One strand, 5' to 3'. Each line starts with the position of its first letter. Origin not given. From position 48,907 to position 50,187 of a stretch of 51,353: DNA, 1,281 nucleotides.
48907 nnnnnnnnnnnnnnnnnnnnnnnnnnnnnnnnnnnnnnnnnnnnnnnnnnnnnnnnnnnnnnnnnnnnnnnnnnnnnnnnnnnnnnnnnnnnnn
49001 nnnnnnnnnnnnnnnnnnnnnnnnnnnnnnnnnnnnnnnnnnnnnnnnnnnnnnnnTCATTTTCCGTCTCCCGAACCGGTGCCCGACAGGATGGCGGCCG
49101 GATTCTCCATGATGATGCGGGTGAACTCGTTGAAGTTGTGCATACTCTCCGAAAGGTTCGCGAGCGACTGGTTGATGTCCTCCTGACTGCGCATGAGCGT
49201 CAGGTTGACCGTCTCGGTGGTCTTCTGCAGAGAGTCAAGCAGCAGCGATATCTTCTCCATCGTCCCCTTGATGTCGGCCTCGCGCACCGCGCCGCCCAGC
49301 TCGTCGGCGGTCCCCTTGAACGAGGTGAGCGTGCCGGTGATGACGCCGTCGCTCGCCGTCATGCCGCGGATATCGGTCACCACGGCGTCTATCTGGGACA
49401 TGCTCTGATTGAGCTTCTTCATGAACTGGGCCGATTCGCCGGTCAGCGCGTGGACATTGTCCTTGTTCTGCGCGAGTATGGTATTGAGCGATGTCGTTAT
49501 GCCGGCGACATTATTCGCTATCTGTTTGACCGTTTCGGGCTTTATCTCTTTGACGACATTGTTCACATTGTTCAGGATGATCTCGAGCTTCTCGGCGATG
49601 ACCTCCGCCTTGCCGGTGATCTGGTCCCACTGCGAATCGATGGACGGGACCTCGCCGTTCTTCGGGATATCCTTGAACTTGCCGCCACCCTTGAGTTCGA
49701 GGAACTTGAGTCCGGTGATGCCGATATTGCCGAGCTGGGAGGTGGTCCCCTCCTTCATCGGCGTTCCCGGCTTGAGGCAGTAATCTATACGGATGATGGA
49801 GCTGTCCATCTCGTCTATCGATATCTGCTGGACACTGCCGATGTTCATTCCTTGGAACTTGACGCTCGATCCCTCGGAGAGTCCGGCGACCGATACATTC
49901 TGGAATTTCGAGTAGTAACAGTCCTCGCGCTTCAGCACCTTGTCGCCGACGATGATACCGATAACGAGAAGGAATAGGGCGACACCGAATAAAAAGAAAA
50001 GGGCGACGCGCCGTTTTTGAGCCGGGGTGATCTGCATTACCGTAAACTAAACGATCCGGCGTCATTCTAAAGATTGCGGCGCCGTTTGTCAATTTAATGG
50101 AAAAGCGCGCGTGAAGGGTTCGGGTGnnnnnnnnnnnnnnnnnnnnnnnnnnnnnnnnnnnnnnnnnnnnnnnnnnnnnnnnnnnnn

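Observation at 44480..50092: Orphan MCE operon: MlaD-like + PqiC-like lipoprotein + beta-barrel + Wzy/O-antigen-ligase-TPR protein, with no ABC permease, ATPase or PqiA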

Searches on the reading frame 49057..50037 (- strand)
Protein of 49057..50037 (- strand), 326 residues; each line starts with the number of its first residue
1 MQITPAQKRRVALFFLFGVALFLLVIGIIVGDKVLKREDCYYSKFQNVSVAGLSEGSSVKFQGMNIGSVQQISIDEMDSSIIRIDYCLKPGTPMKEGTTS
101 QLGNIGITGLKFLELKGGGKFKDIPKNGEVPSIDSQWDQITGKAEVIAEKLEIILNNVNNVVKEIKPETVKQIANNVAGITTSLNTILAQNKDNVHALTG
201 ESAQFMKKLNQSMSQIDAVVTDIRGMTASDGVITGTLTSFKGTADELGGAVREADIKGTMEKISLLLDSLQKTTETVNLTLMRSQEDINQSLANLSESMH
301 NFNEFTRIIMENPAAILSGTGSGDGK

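Call 3: search_protein_families(library=pfam, proteins=[window:49057-50037:-], max_evalue=0.01)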
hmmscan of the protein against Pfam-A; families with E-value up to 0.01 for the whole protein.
window:49057-50037:- (326 aa): 2 families
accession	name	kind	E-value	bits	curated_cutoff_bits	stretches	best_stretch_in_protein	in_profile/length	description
PF02470.25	MlaD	-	5.1e-12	46.3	25.1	1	46-118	8-81/81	MlaD protein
PF04513.17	Baculo_PEP_C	-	0.0039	17.7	38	0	147-221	39-113/140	Baculovirus polyhedron envelope protein, PEP, C terminus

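Call 4: search_protein_families(library=ncbifam, proteins=[window:49057-50037:-], max_evalue=0.01)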
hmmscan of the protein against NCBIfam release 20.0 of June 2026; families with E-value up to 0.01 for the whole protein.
window:49057-50037:- (326 aa): 4 families
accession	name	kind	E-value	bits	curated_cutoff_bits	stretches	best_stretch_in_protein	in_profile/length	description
TIGR00996.1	Mtu_fam_mce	paralog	1.5e-15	57.2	140.5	1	18-297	7-266/291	MCE family protein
TIGR04430.1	OM_asym_MlaD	equivalog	2.3e-10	40.5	135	1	11-132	9-129/146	outer membrane lipid asymmetry maintenance protein MlaD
NF008070.2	PRK10807.1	equivalog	4e-07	29.1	525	0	43-74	283-314/542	intermembrane transport protein PqiB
NF043058.1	T4SS_LegC2C7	subfamily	0.0024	16.9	350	1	159-307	96-241/348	LegC2/C7 family Dot/Icm T4SS effector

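Call 68: find_homologous_proteins(query=window:49057-50037:-, max_evalue=1e-10)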
Query window:49057-50037:- (326 aa): 311 proteins with E <= 1e-10 among 3985 candidates; the best 120 are listed.
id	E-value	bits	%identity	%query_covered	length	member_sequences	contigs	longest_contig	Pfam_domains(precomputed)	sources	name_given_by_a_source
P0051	1.6e-197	673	96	100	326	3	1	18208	PF02470.26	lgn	-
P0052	9.2e-178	608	86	100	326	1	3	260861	PF02470.26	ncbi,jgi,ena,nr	ncbi:MAG TPA: MlaD family protein [bacterium]|nr:MlaD family protein [bacterium]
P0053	1.1e-176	604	86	100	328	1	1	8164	PF02470.26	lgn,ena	-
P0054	5.8e-170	582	81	100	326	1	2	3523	PF02470.26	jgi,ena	-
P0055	9.1e-170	582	82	100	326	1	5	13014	PF02470.26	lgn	-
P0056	1.7e-166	571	80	100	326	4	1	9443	PF02470.26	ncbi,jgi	-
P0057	1.0e-163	562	80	100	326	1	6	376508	PF06103.17,PF02470.26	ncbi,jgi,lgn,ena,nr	ncbi:MAG TPA: MlaD family protein [bacterium]|nr:MlaD family protein [bacterium]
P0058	5.8e-161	553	75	100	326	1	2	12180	PF02470.26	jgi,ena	-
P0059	1.4e-156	538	76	99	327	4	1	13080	PF02470.26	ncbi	-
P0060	8.2e-124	431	60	100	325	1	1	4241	PF02470.26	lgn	-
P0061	4.6e-111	389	56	98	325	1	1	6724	PF02470.26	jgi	jgi:phospholipid/cholesterol/gamma-HCH transport system substrate-binding protein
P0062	1.2e-109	384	55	99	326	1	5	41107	PF02470.26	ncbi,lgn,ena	-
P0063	3.2e-109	383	55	99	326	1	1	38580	PF02470.26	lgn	-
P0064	3.2e-109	383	55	99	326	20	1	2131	PF02470.26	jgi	jgi:phospholipid/cholesterol/gamma-HCH transport system substrate-binding protein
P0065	3.9e-109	383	55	99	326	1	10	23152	PF02470.26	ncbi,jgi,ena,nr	ncbi:MAG TPA: MlaD family protein [bacterium]|nr:MlaD family protein [bacterium] HPV21130.1 MlaD fam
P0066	5.3e-109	382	55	99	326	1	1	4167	PF02470.26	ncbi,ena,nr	ncbi:MAG TPA: MlaD family protein [bacterium]|nr:MlaD family protein [bacterium]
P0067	6.8e-109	382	55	99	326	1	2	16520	PF02470.26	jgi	jgi:phospholipid/cholesterol/gamma-HCH transport system substrate-binding protein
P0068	7.0e-109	382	55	99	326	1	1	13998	PF02470.26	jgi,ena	-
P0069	9.5e-109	381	55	99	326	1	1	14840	PF02470.26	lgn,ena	-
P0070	2.0e-106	374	53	100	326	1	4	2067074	PF02470.26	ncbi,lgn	ncbi:MAG: MlaD family protein [bacterium]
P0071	3.7e-106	373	52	100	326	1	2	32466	PF02470.26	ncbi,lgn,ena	-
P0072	1.5e-105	371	53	100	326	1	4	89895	PF02470.26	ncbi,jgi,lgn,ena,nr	ncbi:MAG TPA: MlaD family protein [bacterium]|nr:MlaD family protein [bacterium]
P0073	2.2e-105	370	53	100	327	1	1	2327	PF02470.26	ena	-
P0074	2.3e-105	370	52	99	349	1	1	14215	PF02470.26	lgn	-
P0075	2.6e-105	370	53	100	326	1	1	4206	PF02470.26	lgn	-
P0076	3.0e-105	370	53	100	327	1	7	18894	PF02470.26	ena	-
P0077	3.6e-105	370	53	100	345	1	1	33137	PF02470.26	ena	-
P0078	4.7e-105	369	52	99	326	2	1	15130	PF02470.26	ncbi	-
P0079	1.4e-104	368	53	100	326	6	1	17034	PF02470.26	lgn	-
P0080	2.7e-104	367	53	100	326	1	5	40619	PF02470.26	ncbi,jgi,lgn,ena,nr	ncbi:MAG TPA: MlaD family protein [bacterium]|nr:MlaD family protein [bacterium] HPS29849.1 MlaD fam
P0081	4.3e-104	366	52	100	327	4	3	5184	PF02470.26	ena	-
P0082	1.3e-103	364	53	100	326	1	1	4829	PF02470.26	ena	-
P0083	1.9e-103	364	52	100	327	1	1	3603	PF02470.26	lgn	-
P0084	3.3e-103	363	52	100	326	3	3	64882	PF06103.17,PF02470.26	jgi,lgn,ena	-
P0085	4.7e-103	363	52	100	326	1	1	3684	PF02470.26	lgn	-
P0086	9.9e-103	362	50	99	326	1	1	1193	PF02470.26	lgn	-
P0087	1.2e-102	361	52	99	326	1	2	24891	PF02470.26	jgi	jgi:phospholipid/cholesterol/gamma-HCH transport system substrate-binding protein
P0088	1.5e-102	361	51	100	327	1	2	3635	PF02470.26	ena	-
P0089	1.8e-102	361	51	100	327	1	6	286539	PF02470.26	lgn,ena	-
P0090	2.1e-102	361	51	100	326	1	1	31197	PF06103.17,PF02470.26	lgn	-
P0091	2.5e-102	360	51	99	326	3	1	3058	PF06103.17,PF02470.26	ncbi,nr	ncbi:MAG TPA: MCE family protein [bacterium]|nr:MCE family protein [bacterium]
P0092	4.1e-102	360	52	99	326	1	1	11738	PF05531.18,PF02470.26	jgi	-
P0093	4.9e-102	359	51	100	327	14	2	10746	PF02470.26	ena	-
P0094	5.9e-102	359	52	99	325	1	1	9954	PF02470.26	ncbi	-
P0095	6.0e-102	359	53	98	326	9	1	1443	PF06103.17,PF02470.26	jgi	jgi:phospholipid/cholesterol/gamma-HCH transport system substrate-binding protein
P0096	7.5e-102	359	51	100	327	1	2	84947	PF02470.26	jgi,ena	-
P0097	1.1e-101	358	51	100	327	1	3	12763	PF02470.26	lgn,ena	-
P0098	1.1e-101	358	51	100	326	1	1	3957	PF06103.17,PF02470.26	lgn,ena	-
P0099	1.1e-101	358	51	100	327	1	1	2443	PF02470.26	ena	-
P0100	2.1e-101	357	51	96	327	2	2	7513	PF06103.17,PF02470.26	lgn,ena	-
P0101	2.2e-101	357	55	100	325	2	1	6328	PF02470.26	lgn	-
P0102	3.2e-101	357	50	100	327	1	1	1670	PF02470.26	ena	-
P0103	5.1e-101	356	51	99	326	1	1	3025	PF02470.26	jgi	jgi:phospholipid/cholesterol/gamma-HCH transport system substrate-binding protein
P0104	1.1e-100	355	52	99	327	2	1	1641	PF02470.26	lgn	-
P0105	2.1e-100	354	52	96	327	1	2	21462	PF02470.26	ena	-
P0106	2.6e-100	354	52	100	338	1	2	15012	PF28544.1,PF06160.18,PF02470.26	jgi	-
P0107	3.7e-100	353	52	96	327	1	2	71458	PF02470.26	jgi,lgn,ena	-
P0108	1.4e-99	351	50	99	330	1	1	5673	PF02470.26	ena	-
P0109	1.5e-99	351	52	96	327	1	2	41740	PF02470.26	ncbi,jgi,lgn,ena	jgi:ABC-type transport system involved in resistance to organic solvents, periplasmic component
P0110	1.8e-99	351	51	100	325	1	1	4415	PF02470.26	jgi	-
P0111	1.9e-99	351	50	99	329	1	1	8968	PF02470.26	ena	-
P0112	3.4e-99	350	50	99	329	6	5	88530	PF02470.26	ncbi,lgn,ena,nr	ncbi:MCE family protein [bacterium]|nr:MCE family protein [bacterium] MBP5591515.1 MCE family protei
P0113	9.3e-99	349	49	99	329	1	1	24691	PF02470.26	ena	-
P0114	3.7e-97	343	49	99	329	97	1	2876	PF02470.26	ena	-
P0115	8.5e-97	342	51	98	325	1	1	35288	PF02470.26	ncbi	-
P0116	1.2e-90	322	49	98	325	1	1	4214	PF02470.26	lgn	-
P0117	1.1e-89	319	48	98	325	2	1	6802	PF02470.26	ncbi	ncbi:MAG: MlaD family protein [bacterium]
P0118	3.1e-89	317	50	100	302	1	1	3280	PF02470.26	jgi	jgi:phospholipid/cholesterol/gamma-HCH transport system substrate-binding protein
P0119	8.9e-89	316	50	98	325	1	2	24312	PF02470.26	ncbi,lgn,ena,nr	ncbi:MCE family protein [bacterium]|nr:MCE family protein [bacterium]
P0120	3.5e-88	314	54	83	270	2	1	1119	PF02470.26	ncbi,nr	ncbi:MAG TPA: MlaD family protein, partial [bacterium]|nr:MlaD family protein [bacterium]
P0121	5.1e-88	313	47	100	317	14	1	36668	PF28544.1,PF02470.26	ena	-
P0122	1.2e-84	302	48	98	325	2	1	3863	PF02470.26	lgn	-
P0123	3.0e-82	294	45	97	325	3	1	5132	PF02470.26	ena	-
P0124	1.1e-81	293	46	98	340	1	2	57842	PF02470.26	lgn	-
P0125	1.9e-81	292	45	97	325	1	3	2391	PF28544.1,PF02470.26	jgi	jgi:phospholipid/cholesterol/gamma-HCH transport system substrate-binding protein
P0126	1.2e-79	286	45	97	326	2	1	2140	PF28544.1,PF02470.26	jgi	-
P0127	1.0e-77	279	44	97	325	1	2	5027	PF02470.26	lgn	-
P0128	9.1e-76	273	43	97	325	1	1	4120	PF28544.1,PF06103.17,PF02470.26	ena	-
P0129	1.6e-74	269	42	97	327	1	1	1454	PF02470.26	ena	-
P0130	9.8e-74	266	44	91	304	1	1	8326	PF02470.26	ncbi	-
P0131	7.0e-69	250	47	81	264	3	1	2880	PF02470.26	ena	-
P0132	1.8e-68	249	47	79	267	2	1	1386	PF06103.17,PF02470.26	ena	-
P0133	1.5e-63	233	43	84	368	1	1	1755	PF02470.26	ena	-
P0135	7.6e-51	191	36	97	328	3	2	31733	PF02470.26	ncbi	-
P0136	3.1e-49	186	34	98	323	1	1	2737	PF02470.26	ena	-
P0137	5.8e-49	185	34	98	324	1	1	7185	PF02470.26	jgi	jgi:phospholipid/cholesterol/gamma-HCH transport system substrate-binding protein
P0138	9.7e-49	184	34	98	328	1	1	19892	PF02470.26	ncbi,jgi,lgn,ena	-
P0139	3.3e-48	183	33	98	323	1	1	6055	PF02470.26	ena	-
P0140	4.8e-48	182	35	98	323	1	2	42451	PF02470.26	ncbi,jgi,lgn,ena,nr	ncbi:MAG TPA: MCE family protein [bacterium]|nr:MlaD family protein [bacterium] HDP97897.1 MCE famil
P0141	5.2e-48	182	34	99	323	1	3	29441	PF02470.26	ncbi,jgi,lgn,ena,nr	ncbi:hypothetical protein B6D60_11030 [candidate division KSB1 bacterium 4484_87]|nr:MAG: hypothetic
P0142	5.5e-48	182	33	98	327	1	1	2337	PF02470.26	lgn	-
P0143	9.7e-48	181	34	98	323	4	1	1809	PF02470.26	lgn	-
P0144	1.6e-47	180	34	98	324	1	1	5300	PF02470.26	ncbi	-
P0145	2.0e-47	180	31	98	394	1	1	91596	PF28544.1,PF02470.26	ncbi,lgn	-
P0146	2.2e-47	180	35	98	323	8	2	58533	PF02470.26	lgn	-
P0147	4.3e-47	179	30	98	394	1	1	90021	PF28544.1,PF02470.26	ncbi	-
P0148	4.4e-47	179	34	98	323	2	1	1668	PF02470.26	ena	-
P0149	8.5e-47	178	32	99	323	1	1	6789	PF02470.26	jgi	-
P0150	3.1e-46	176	33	99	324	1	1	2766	PF02470.26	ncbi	-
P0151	4.1e-46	176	34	98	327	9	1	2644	PF02470.26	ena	-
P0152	5.3e-46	175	31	97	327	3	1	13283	PF02470.26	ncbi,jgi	-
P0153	8.7e-46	175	33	96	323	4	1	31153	PF02470.26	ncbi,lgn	-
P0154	1.0e-45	174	32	97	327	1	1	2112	PF02470.26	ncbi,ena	-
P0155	1.1e-45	174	33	98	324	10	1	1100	PF02470.26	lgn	-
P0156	2.5e-45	173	33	99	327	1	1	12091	PF02470.26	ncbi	-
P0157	3.4e-45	173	33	98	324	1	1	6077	PF02470.26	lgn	-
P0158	8.0e-45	172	34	97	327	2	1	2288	PF02470.26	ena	-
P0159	2.9e-44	170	31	99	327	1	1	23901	PF28544.1,PF02470.26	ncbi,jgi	-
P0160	2.9e-44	170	33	98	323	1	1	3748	PF02470.26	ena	-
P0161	4.3e-44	169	31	98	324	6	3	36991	PF02470.26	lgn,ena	-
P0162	1.9e-43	167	33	99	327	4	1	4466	PF02470.26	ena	-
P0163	1.4e-42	164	31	97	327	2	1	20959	PF02470.26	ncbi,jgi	-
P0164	3.2e-42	163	31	97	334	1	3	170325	PF02470.26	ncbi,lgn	-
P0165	3.9e-42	163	31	97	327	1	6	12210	PF02470.26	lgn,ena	-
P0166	5.2e-42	162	32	97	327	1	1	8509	PF02470.26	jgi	-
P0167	1.0e-41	161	31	98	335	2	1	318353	PF02470.26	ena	-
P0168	2.3e-41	160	31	96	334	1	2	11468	PF02470.26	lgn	-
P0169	2.5e-41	160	31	96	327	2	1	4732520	PF02470.26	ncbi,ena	-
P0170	7.2e-41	159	31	98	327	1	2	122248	PF02470.26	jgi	-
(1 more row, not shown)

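Call 69: find_encoding_contigs(protein=P0135, flank=10000, max_places=1)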
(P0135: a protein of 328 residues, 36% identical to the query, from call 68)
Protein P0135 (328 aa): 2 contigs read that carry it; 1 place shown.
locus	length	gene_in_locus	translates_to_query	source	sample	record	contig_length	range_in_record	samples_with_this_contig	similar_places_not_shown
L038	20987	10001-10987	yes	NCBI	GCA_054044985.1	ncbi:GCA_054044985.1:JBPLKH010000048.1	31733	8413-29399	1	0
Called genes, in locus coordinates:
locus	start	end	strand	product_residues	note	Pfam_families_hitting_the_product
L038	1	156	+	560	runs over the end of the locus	PF14052:Caps_assemb_Wzi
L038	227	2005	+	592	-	PF03600:CitMHS, PF02080:TrkA_C, PF03600:CitMHS (weak)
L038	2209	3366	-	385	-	PF14306:PUA_2, PF01747:ATP-sulfurylase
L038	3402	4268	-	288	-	PF02811:PHP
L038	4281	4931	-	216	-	PF01583:APS_kinase, PF13238:AAA_18 (weak), PF13671:AAA_33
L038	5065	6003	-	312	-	PF01073:3Beta_HSD, PF01370:Epimerase, PF02719:Polysacc_synt_2, PF04321:RmlD_sub_bind, PF05368:NmrA, PF07993:NAD_binding_4, PF13460:NAD_binding_10, PF16363:GDP_Man_Dehyd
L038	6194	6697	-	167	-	PF02357:NusG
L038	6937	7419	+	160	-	-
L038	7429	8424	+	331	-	PF01841:Transglut_core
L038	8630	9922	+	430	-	PF00483:NTP_transferase, PF12804:NTP_transf_3, PF24894:Hexapep_GlmU (faint), PF25247:LbH_GLGC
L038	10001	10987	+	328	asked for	PF02470:MlaD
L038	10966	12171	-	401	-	PF13506:Glyco_transf_21, PF00535:Glycos_transf_2, PF13641:Glyco_tranf_2_3, PF13704:Glyco_tranf_2_4 (weak), PF13632:Glyco_trans_2_3 (weak)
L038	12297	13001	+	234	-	PF01027:Bax1-I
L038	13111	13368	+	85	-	PF01649:Ribosomal_S20p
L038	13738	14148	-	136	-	PF02675:AdoMet_dc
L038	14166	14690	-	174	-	PF12844:HTH_19, PF13443:HTH_26 (weak), PF13560:HTH_31, PF01381:HTH_3, PF07883:Cupin_2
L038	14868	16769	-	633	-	PF09825:BPL_N, PF18962:Por_Secre_tail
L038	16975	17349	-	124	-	-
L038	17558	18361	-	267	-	PF12728:HTH_17 (weak), PF01209:Ubie_methyltran (faint), PF13489:Methyltransf_23, PF07021:MetW, PF08241:Methyltransf_11, PF08242:Methyltransf_12, PF13649:Methyltransf_25, PF13847:Methyltransf_31 (weak), +1 more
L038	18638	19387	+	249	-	PF00977:His_biosynth, PF01207:Dus (weak)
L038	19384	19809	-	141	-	PF01951:Archease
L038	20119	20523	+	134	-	PF02077:SURF4, PF05514:HR_lesion (faint), PF07681:DoxX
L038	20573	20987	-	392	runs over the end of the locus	PF13860:FlgD_ig (weak)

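Call 70: find_encoding_contigs(protein=P0169, flank=10000, max_places=1)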
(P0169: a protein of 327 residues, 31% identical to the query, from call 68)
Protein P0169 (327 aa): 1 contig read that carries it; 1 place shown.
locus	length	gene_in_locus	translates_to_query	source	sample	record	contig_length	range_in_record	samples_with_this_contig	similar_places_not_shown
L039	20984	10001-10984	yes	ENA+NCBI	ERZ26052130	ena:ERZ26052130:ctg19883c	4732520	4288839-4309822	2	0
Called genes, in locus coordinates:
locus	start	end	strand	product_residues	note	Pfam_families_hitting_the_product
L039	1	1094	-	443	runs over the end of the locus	PF05048:NosD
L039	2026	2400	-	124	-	PF04241:DUF423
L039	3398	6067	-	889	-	PF02922:CBM_48, PF00128:Alpha-amylase (weak)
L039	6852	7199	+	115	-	PF18924:DUF5674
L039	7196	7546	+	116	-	-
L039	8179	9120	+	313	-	PF00149:Metallophos, PF12850:Metallophos_2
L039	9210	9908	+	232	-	PF00459:Inositol_P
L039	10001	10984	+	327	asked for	PF02470:MlaD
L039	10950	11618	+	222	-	-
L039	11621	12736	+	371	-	PF13466:STAS_2 (faint), PF01740:STAS (weak), PF02405:MlaE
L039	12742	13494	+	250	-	PF00005:ABC_tran, PF13304:AAA_21 (weak)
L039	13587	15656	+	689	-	PF00144:Beta-lactamase, PF14559:TPR_19 (faint), PF07719:TPR_2 (faint), PF13424:TPR_12 (weak), PF13432:TPR_16 (weak), PF21033:RMD1-3 (weak), PF00515:TPR_1 (weak), PF13414:TPR_11 (weak), +3 more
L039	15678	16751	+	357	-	-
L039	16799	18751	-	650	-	PF00012:HSP70, PF06723:MreB_Mbl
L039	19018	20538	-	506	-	PF00089:Trypsin, PF13365:Trypsin_2, PF00595:PDZ, PF13180:PDZ_2, PF17820:PDZ_6, PF00595:PDZ, PF13180:PDZ_2, PF17820:PDZ_6 (weak), +1 more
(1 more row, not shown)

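Call 71: find_encoding_contigs(protein=P0141, flank=10000, max_places=1)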
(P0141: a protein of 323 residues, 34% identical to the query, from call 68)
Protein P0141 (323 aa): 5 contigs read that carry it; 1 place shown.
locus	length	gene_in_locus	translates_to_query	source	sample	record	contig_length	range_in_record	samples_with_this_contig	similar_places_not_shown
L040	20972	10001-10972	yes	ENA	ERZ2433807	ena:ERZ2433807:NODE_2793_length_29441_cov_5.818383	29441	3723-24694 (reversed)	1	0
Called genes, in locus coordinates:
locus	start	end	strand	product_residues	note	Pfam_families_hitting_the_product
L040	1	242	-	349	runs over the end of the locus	PF19572:PorV, PF03349:Toluene_X (faint)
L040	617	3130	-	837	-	PF13620:CarboxypepD_reg, PF13715:CarbopepD_reg_2, PF07715:Plug, PF00593:TonB_dep_Rec_b-barrel, PF14905:OMP_b-brl_3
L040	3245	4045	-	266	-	-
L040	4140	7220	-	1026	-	-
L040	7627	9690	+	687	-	PF26550:Tricorn_2nd (weak), PF00930:DPPIV_N (faint), PF26549:Tricorn_N, PF07676:PD40, PF26550:Tricorn_2nd (weak), PF26549:Tricorn_N, PF20434:BD-FAE, PF00326:Peptidase_S9, +3 more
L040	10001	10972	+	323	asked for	PF02470:MlaD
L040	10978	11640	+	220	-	PF03886:ABC_trans_aux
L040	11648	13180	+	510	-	-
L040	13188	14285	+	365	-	PF02405:MlaE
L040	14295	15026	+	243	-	PF00005:ABC_tran, PF13304:AAA_21 (faint)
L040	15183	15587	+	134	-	-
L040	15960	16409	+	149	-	-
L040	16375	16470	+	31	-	-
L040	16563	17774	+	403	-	PF01548:DEDD_Tnp_IS110, PF02371:Transposase_20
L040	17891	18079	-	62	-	-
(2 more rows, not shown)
